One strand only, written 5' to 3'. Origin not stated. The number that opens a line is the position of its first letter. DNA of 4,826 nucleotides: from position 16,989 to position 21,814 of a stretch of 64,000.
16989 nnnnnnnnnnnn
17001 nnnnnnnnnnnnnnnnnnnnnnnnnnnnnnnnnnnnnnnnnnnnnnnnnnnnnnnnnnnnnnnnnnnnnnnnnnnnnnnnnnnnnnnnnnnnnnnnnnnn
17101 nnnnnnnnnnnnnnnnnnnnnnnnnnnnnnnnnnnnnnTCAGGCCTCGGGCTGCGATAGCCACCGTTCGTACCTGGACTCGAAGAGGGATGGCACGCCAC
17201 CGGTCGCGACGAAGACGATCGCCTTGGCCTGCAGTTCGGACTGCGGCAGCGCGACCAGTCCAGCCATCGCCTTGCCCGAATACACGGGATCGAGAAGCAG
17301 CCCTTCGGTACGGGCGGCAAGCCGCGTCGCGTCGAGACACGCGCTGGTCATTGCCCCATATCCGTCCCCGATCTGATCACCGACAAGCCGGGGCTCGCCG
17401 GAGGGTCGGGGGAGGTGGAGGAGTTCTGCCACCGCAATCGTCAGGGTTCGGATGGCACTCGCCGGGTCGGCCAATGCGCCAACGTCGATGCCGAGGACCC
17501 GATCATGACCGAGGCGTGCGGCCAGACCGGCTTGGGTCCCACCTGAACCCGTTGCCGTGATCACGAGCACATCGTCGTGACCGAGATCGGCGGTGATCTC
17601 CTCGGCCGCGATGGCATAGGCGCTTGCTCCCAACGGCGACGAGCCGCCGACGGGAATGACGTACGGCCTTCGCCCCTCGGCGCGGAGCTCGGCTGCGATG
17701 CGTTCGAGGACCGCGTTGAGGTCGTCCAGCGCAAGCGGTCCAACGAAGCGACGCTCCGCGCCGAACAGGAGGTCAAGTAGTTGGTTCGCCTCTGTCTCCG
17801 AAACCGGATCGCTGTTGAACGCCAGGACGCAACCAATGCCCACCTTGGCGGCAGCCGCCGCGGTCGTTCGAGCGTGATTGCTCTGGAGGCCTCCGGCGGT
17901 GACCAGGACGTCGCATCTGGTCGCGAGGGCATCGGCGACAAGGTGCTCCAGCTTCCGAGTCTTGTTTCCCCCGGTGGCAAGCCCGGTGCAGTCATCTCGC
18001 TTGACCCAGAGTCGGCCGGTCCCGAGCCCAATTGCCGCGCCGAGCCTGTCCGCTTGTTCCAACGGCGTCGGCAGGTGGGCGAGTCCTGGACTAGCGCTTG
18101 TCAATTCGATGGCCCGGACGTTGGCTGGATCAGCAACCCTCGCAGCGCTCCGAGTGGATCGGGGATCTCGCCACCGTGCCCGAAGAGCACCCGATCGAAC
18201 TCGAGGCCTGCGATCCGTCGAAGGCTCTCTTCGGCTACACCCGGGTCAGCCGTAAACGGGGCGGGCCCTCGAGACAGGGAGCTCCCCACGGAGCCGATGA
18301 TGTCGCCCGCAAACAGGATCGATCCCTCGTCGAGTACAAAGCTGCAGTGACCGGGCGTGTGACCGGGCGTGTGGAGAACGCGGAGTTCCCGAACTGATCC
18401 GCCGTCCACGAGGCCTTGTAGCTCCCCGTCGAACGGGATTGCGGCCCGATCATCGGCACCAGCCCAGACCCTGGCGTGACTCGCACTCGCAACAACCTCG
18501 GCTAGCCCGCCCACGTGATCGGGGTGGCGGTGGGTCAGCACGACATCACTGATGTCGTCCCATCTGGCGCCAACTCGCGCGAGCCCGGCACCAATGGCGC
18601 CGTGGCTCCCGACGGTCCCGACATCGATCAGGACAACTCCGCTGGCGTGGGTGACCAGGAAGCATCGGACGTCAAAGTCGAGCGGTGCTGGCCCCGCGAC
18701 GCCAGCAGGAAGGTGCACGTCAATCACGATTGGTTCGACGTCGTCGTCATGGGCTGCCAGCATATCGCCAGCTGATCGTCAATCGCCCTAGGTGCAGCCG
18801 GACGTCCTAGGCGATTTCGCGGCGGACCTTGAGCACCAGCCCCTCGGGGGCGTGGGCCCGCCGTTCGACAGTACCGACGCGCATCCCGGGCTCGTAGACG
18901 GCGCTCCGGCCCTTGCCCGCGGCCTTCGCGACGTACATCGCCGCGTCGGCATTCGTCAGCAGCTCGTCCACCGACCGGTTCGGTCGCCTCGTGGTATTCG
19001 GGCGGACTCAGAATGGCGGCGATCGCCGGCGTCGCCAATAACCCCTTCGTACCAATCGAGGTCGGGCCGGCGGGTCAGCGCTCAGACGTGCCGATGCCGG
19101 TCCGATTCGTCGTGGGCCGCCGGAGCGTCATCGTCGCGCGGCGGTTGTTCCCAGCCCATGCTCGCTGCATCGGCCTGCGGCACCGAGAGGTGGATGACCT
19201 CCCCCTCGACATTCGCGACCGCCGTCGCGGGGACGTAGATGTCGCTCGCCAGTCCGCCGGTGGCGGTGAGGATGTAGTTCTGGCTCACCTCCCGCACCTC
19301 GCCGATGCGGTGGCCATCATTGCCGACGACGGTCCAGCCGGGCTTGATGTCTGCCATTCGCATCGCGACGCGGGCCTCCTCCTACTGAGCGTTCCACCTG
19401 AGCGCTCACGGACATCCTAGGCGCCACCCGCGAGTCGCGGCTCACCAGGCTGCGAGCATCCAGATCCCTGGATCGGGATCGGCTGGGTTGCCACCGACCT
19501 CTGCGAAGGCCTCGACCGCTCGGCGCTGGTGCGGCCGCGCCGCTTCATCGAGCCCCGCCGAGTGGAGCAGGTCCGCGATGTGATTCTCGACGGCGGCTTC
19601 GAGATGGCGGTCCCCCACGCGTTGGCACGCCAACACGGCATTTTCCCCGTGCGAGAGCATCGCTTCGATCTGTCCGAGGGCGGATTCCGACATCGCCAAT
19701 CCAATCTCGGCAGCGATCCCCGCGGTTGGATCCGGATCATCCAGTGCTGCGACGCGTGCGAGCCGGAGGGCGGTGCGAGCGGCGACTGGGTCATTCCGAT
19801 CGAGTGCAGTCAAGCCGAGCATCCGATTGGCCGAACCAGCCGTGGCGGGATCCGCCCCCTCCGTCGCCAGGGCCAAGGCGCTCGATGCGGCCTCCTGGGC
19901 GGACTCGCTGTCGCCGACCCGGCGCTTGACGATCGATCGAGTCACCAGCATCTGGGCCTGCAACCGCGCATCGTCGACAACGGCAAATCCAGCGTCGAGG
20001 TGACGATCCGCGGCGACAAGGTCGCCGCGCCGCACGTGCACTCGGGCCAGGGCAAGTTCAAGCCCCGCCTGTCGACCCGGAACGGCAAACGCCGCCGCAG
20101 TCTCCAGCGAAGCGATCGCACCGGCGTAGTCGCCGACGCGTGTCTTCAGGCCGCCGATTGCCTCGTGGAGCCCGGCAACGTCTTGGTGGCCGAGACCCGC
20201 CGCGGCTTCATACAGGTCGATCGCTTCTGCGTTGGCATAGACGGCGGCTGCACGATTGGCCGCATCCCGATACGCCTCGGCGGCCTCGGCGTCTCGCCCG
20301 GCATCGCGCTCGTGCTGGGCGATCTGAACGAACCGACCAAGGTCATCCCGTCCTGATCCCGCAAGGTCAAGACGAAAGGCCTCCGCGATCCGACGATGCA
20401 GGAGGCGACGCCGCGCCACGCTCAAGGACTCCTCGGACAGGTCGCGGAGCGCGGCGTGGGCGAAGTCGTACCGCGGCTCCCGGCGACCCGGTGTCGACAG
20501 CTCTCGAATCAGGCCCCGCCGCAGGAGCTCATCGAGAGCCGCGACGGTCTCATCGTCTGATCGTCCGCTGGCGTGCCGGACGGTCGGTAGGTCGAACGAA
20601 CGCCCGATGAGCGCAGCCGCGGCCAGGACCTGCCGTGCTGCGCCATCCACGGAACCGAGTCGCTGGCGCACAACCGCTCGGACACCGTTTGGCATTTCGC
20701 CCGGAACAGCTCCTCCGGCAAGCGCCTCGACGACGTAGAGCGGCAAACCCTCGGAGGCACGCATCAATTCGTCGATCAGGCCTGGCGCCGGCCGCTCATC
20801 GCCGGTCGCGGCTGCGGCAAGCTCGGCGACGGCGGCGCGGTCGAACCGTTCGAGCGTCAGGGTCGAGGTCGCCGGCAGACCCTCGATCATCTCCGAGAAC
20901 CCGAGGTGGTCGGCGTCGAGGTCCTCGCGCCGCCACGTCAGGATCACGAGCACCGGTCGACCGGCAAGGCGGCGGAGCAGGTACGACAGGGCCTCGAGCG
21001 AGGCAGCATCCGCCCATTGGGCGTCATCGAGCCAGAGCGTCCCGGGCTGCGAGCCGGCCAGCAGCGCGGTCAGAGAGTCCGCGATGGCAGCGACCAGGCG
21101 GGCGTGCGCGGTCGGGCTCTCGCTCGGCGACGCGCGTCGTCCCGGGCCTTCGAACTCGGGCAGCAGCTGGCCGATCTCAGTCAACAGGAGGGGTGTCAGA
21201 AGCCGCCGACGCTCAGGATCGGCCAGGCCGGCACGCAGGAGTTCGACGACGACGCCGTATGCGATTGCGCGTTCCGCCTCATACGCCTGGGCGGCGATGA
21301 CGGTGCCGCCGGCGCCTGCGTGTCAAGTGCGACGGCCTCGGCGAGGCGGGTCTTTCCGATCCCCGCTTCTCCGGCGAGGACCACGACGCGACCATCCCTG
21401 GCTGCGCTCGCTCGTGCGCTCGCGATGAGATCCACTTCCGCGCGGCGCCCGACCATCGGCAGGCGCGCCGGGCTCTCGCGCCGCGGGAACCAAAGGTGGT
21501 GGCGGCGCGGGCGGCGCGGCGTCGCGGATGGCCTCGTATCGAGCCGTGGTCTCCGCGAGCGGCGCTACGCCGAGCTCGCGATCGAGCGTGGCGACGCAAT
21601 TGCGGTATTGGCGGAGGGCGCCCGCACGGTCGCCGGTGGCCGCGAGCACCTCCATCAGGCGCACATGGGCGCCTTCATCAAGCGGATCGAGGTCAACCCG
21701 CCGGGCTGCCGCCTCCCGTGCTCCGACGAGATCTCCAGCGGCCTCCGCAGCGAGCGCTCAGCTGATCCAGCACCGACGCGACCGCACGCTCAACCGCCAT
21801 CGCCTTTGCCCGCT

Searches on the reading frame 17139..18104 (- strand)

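Call 10: search_protein_families(library=pfam, proteins=[window:17139-18104:-], max_evalue=0.001)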
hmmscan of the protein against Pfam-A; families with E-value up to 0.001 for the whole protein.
window:17139-18104:- (321 aa): 1 family
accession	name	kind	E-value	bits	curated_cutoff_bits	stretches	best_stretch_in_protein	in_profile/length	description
PF00291.31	PALP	-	8e-40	137.4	35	1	9-302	4-295/295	Pyridoxal-phosphate dependent enzyme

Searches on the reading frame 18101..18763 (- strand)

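Call 10: search_protein_families(library=pfam, proteins=[window:18101-18763:-], max_evalue=0.001)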
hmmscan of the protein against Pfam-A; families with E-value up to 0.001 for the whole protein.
window:18101-18763:- (220 aa): 3 families
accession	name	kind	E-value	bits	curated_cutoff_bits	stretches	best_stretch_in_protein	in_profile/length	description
PF00753.33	Lactamase_B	-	3.5e-26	92.8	22.7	1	31-196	5-196/196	Metallo-beta-lactamase superfamily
PF19583.5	ODP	-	3.5e-08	34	27.2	1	31-161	2-142/194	ODP family beta lactamase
PF12706.13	Lactamase_B_2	-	0.00024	21.2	27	1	67-102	27-63/200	Beta-lactamase superfamily domain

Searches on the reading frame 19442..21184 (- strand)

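Call 10: search_protein_families(library=pfam, proteins=[window:19442-21184:-], max_evalue=0.001)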
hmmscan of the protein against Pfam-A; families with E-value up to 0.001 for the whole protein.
window:19442-21184:- (580 aa): 2 families
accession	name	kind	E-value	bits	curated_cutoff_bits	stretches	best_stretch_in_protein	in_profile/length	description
PF13424.12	TPR_12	-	1.7e-08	34.9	30.1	1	492-560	5-75/77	Tetratricopeptide repeat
PF13191.12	AAA_16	-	4e-08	34.4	32.6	1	18-81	104-167/167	AAA ATPase domain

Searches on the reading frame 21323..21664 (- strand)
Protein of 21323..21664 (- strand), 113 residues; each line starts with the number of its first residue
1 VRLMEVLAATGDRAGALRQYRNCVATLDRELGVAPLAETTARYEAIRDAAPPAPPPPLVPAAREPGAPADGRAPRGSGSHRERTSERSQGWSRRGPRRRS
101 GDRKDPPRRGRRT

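Call 10: search_protein_families(library=pfam, proteins=[window:21323-21664:-], max_evalue=0.001)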
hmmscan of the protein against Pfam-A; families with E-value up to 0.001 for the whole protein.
window:21323-21664:- (113 aa): 1 family
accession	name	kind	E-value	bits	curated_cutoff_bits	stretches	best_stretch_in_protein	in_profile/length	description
PF03704.23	BTAD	-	9e-10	39.5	22.1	1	2-47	101-146/146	Bacterial transcriptional activator domain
